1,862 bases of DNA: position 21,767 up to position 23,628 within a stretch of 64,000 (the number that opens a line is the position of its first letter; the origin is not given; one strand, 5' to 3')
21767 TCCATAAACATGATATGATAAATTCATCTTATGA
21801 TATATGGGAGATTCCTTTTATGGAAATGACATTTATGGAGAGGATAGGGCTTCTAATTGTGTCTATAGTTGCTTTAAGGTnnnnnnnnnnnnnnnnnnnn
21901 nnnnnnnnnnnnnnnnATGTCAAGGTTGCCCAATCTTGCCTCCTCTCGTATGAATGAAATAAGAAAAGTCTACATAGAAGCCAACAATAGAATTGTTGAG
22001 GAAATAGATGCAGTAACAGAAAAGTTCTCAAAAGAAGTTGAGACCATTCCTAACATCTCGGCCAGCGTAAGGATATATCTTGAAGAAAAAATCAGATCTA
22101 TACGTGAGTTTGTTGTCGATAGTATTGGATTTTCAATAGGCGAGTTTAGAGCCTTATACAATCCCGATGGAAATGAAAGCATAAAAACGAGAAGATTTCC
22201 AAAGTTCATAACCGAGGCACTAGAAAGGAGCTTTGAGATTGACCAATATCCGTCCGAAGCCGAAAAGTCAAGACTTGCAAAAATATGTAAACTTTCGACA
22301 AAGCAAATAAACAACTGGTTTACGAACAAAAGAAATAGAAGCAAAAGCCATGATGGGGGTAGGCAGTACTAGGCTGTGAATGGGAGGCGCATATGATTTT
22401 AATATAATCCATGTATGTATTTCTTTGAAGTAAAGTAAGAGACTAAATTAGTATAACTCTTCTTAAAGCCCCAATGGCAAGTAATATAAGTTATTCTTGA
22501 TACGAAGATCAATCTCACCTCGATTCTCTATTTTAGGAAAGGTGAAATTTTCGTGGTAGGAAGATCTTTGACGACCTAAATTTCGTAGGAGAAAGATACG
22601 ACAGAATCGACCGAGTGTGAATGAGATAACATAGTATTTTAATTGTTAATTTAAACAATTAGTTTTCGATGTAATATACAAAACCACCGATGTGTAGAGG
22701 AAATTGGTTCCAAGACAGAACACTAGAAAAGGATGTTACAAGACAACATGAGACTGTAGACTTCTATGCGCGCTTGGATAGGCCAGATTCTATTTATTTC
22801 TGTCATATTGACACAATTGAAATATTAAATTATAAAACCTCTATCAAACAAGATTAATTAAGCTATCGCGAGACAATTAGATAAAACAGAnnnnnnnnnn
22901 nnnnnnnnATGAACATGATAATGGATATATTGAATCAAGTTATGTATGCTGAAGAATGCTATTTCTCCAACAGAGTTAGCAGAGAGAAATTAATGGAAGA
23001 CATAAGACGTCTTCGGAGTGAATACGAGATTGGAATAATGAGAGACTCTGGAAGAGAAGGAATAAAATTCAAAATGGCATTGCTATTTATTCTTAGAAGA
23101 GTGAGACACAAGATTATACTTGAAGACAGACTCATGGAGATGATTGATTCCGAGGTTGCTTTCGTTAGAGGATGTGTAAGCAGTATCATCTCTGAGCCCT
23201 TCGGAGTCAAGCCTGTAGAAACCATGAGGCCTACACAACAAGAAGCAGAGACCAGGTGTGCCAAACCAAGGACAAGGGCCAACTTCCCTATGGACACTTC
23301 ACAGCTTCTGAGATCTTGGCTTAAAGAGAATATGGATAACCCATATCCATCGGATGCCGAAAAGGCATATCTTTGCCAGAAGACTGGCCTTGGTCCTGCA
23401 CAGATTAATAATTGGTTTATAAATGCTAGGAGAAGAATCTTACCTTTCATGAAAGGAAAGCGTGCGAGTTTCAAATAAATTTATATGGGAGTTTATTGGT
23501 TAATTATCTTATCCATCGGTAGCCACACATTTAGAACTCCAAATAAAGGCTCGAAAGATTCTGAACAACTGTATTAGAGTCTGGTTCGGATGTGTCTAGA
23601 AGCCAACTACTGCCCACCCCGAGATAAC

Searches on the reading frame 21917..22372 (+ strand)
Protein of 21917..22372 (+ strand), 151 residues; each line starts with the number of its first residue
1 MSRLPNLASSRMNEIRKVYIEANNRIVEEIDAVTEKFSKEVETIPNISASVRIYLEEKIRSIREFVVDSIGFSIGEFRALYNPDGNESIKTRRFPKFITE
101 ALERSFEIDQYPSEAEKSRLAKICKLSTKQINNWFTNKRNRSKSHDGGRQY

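Call 59: search_protein_families(library=pfam, proteins=[window:21917-22372:+], max_evalue=0.001)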
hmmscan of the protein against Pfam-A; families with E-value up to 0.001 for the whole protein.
window:21917-22372:+ (151 aa): 2 families
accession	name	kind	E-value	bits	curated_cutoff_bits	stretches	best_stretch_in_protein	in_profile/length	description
PF00046.35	Homeodomain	-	2.5e-13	50.1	22.9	1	93-143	6-56/57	Homeodomain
PF05920.17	Homeobox_KN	-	9.2e-13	48.3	24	1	111-141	10-40/40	Homeobox KN domain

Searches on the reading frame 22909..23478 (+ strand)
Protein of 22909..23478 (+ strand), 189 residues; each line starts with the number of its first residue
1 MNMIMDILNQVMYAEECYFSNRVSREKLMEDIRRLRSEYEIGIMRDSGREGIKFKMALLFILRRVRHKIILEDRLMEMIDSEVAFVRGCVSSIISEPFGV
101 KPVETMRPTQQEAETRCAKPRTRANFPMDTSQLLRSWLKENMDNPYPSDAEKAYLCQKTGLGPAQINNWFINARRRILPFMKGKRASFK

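Call 44: find_encoding_contigs(protein=window:22909-23478:+, flank=4000, max_places=1)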
Protein window:22909-23478:+ (189 aa): 5 contigs read that carry it; 1 place shown.
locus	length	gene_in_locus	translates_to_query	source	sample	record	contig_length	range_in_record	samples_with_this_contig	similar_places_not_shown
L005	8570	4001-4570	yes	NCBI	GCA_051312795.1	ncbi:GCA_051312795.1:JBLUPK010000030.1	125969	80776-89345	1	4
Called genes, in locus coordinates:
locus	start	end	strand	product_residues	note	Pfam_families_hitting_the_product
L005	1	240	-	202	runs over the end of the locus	PF00227:Proteasome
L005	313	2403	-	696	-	PF00749:tRNA-synt_1c, PF03950:tRNA-synt_1c_C, PF20974:tRNA-synt_1c_C2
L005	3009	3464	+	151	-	PF00046:Homeodomain, PF05920:Homeobox_KN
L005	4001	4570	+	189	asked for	PF00046:Homeodomain (weak), PF05920:Homeobox_KN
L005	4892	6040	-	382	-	PF03435:Sacchrp_dh_NADP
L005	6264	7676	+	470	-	-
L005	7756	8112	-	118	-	PF00642:zf-CCCH (weak), PF18044:zf-CCCH_4, PF25261:zf-CCCH_PARP12 (faint), PF14608:zf-CCCH_2 (faint), PF18345:zf_CCCH_4 (weak), PF22623:zf-CCCH_9 (weak), PF25542:zf-CCCH_12 (weak)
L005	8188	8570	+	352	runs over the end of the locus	-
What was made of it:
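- Checked: It is not the longest in the window: 605 bp and 536 bp spacers precede two homeobox genes (call 44).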

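Call 59: search_protein_families(library=pfam, proteins=[window:22909-23478:+], max_evalue=0.001)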
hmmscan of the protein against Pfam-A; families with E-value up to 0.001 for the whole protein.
window:22909-23478:+ (189 aa): 2 families
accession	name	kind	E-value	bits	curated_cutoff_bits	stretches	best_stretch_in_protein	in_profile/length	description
PF05920.17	Homeobox_KN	-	3.7e-21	75.1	24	1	137-176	1-40/40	Homeobox KN domain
PF00046.35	Homeodomain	-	7.7e-07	29.3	22.9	1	142-176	20-54/57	Homeodomain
